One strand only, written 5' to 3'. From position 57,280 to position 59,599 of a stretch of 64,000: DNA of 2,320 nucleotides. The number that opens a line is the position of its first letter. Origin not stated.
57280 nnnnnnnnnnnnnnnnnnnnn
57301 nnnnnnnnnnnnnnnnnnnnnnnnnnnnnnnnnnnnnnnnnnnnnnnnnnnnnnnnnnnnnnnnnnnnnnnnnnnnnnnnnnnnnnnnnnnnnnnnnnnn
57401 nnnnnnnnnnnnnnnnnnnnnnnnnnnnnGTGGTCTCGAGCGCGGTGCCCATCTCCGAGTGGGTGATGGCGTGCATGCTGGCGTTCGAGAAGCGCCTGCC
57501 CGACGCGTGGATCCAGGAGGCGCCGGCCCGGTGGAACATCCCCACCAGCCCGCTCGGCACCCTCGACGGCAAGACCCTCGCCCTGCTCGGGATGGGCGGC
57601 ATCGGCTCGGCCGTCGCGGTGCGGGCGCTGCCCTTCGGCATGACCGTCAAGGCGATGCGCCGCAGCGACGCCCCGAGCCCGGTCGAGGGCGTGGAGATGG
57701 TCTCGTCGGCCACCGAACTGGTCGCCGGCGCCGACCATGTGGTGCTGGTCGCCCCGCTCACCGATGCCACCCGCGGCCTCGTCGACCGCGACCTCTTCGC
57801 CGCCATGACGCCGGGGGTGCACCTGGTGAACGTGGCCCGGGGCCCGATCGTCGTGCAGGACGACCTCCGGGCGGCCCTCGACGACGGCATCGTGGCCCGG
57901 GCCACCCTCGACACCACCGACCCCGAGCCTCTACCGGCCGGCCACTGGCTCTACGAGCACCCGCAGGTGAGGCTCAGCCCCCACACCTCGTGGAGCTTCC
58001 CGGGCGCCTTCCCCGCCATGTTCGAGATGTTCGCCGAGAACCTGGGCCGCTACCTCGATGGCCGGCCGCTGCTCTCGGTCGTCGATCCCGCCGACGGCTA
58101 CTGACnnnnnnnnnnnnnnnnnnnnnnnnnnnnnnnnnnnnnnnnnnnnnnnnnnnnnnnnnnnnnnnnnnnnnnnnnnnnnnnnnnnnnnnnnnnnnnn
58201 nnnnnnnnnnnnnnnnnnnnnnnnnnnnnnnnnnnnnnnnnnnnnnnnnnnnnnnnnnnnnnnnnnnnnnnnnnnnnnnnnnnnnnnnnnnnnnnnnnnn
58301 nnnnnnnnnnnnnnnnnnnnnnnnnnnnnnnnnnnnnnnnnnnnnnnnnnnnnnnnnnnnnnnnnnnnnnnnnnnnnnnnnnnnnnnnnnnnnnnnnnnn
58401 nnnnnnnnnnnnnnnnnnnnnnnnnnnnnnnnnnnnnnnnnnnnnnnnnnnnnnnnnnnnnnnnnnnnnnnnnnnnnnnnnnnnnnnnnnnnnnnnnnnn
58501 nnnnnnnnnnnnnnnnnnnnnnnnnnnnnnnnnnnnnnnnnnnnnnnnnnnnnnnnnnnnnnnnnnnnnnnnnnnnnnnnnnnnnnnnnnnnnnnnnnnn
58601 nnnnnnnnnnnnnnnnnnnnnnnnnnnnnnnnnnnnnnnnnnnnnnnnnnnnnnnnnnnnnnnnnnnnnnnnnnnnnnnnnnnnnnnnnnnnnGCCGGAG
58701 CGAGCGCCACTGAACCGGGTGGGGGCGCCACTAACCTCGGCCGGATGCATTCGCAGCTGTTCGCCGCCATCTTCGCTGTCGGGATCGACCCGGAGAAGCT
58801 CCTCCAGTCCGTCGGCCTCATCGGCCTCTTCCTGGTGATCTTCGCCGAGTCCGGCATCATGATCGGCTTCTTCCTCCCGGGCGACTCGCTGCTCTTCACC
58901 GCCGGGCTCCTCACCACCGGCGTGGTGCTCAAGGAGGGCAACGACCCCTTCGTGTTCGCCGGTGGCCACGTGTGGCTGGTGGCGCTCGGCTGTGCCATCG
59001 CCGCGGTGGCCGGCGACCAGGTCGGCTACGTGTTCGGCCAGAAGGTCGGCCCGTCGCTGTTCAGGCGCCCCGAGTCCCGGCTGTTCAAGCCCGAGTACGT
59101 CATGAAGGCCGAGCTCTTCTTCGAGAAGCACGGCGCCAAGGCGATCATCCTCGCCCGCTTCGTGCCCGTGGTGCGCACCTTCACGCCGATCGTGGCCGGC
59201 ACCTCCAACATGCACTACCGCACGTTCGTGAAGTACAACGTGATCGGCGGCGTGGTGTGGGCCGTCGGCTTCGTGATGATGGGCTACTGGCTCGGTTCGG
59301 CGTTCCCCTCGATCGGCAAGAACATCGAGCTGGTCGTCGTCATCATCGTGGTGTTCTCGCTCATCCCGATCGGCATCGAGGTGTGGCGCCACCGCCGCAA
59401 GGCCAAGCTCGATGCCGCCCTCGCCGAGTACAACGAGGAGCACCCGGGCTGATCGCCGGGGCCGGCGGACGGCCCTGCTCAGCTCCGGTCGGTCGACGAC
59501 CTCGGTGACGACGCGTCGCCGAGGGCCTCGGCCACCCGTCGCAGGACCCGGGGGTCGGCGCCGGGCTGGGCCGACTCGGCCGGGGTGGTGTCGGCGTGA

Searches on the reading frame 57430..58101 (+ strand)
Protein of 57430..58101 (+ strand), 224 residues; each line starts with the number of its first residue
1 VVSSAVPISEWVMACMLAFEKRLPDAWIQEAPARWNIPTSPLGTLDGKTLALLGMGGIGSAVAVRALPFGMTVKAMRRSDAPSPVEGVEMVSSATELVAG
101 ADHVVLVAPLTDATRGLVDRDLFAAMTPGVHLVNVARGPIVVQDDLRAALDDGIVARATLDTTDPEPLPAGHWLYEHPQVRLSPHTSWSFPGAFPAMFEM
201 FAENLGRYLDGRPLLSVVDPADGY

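Call 54: search_protein_families(library=pfam, proteins=[window:57430-58101:+], max_evalue=0.00001)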
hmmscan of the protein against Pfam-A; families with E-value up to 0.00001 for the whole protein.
window:57430-58101:+ (224 aa): 1 family
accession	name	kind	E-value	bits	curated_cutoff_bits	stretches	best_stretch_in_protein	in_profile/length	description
PF02826.25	2-Hacid_dh_C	-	3.5e-44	150.7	25.1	1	13-186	1-177/178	D-isomer specific 2-hydroxyacid dehydrogenase, NAD binding domain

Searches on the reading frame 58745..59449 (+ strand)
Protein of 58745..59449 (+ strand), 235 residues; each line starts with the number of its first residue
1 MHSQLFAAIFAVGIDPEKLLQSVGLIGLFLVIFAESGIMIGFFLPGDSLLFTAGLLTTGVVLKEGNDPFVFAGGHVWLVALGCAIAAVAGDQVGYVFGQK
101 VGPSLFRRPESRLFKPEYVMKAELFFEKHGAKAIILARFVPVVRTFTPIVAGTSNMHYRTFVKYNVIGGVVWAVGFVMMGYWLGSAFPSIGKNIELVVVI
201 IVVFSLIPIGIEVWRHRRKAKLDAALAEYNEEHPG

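Call 54: search_protein_families(library=pfam, proteins=[window:58745-59449:+], max_evalue=0.00001)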
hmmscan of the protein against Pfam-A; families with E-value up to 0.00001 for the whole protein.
window:58745-59449:+ (235 aa): 1 family
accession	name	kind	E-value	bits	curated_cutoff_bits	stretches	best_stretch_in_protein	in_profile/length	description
PF09335.16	VTT_dom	-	3.9e-22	79.5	33.9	1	49-181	6-122/123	VTT domain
